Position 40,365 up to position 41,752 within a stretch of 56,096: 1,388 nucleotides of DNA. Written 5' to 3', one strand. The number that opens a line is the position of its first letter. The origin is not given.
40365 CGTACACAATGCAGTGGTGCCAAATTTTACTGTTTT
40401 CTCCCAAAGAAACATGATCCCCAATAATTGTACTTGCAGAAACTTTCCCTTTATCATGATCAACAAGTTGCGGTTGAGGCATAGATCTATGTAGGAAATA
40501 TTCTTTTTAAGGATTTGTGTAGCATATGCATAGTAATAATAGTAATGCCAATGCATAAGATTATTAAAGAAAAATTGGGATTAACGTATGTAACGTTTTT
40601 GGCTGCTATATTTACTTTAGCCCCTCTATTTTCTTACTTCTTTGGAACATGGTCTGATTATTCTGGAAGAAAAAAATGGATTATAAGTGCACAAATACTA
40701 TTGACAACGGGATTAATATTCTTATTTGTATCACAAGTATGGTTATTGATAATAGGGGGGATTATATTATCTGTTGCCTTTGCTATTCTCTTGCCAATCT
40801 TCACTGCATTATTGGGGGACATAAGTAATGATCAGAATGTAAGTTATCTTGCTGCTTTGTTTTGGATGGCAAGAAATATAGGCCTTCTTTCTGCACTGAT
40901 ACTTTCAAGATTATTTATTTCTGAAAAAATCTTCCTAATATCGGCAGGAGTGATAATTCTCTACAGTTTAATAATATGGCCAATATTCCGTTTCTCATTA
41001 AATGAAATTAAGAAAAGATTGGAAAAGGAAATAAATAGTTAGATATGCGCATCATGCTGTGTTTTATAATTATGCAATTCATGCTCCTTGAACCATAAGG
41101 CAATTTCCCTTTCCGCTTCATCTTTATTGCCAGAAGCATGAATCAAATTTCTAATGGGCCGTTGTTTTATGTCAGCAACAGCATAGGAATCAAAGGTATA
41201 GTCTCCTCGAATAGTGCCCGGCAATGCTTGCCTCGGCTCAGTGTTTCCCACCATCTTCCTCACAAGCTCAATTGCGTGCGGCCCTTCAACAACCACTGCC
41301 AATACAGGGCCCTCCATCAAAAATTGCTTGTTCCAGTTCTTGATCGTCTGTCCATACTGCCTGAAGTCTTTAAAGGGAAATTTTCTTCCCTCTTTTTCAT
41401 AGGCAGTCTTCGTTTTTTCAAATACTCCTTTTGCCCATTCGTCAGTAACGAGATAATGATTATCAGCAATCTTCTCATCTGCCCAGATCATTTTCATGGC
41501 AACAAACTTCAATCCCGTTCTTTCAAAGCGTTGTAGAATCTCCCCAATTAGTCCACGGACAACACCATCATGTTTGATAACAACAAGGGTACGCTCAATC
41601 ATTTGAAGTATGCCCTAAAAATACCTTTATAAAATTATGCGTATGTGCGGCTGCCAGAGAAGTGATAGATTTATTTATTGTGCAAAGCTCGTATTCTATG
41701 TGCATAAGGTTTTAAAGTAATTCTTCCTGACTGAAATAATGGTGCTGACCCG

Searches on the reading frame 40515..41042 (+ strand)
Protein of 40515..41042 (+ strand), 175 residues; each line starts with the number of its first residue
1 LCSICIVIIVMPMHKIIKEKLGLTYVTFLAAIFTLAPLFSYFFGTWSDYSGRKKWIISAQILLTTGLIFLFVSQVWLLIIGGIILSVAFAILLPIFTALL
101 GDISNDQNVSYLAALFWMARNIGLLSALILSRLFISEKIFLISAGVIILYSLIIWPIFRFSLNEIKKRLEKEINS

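Call 40: search_protein_families(library=pfam, proteins=[window:40515-41042:+], max_evalue=0.001)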
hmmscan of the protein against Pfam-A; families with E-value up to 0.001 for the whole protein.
window:40515-41042:+ (175 aa): 2 families
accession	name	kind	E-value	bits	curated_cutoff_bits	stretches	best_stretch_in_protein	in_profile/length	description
PF07690.21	MFS_1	-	2e-15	57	33.4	1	4-159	9-172/347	Major Facilitator Superfamily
PF00083.30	Sugar_tr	-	2.3e-05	23.9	22.3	1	26-151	48-181/452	Sugar (and other) transporter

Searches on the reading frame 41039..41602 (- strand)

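Call 40: search_protein_families(library=pfam, proteins=[window:41039-41602:-], max_evalue=0.001)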
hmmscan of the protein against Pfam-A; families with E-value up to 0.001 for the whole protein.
window:41039-41602:- (187 aa): 1 family
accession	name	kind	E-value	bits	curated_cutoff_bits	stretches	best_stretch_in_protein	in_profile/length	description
PF00334.24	NDK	-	8.9e-37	126.4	27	2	92-175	61-134/135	Nucleoside diphosphate kinase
